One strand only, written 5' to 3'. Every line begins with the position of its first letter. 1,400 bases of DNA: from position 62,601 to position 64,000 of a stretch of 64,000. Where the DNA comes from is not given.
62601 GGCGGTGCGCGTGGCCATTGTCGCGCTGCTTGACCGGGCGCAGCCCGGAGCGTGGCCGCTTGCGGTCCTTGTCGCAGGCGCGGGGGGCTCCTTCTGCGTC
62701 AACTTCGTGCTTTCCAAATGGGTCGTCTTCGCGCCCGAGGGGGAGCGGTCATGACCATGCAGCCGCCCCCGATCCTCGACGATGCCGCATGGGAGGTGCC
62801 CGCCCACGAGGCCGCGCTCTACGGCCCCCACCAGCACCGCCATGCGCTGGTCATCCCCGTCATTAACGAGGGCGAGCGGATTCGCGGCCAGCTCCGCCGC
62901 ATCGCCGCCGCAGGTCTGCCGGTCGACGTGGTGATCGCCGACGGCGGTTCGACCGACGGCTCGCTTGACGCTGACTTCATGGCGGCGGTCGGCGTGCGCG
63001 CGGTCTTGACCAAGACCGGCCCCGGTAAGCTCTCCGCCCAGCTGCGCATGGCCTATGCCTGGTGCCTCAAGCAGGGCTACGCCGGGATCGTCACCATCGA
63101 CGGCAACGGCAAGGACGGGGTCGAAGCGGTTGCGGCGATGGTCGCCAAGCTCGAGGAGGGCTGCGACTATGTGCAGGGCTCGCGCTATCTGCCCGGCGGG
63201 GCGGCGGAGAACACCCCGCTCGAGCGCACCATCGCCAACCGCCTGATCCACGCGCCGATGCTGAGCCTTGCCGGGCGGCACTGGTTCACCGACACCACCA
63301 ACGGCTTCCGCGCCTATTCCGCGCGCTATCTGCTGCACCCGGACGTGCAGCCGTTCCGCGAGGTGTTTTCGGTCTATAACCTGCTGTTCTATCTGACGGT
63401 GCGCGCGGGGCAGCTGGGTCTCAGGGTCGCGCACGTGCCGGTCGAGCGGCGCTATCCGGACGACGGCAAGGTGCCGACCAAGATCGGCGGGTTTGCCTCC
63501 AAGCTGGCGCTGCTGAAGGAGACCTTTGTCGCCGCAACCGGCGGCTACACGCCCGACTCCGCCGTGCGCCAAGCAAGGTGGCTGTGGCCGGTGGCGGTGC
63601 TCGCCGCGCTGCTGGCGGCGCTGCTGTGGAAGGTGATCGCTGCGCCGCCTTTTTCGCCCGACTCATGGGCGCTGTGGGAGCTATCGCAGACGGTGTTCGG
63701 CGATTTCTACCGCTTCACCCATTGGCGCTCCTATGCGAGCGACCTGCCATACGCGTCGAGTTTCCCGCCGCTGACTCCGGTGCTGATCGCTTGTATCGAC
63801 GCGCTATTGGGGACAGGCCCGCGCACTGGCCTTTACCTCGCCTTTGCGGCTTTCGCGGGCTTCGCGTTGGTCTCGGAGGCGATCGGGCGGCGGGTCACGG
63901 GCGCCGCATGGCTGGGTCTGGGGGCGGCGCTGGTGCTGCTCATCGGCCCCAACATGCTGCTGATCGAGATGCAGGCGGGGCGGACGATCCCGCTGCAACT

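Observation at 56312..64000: Self-contained Gtr-type glycosylation system with its own rare-sugar pathway (strongest candidate for an undescribed system)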

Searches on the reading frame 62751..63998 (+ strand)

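Call 4: search_protein_families(library=pfam, proteins=[window:62751-63998:+], max_evalue=0.01)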
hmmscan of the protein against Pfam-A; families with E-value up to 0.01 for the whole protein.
window:62751-63998:+ (416 aa): 2 families
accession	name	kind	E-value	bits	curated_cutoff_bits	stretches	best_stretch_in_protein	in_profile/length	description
PF00535.33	Glycos_transf_2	-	6.2e-06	26.7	23.3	1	33-191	2-161/168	Glycosyl transferase family 2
PF04028.18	DUF374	-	0.00024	21.1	26.8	1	67-119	15-65/69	Domain of unknown function (DUF374)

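Call 5: search_protein_families(library=ncbifam, proteins=[window:62751-63998:+], max_evalue=0.01)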
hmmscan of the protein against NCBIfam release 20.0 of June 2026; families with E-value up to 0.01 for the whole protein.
window:62751-63998:+ (416 aa): 4 families
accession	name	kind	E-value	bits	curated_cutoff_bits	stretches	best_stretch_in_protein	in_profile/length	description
TIGR04182.1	glyco_TIGR04182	equivalog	1.8e-10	40.7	325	1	33-194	4-156/293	S-layer glycoprotein N-glycosyltransferase AglJ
NF058614.1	PPMAGASynPpgS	equivalog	3.7e-10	39.6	370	1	33-191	4-159/226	polyprenyl-phospho-N-acetylgalactosaminyl synthase PpgS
NF041391.1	DPhHxTase_Halo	equivalog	5e-05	22.4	375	1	109-192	68-148/213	dolichyl-phosphate hexose transferase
TIGR04283.1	glyco_like_mftF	equivalog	0.00013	21.6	182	1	33-74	3-45/221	TIGR04283 family arsenosugar biosynthesis glycosyltransferase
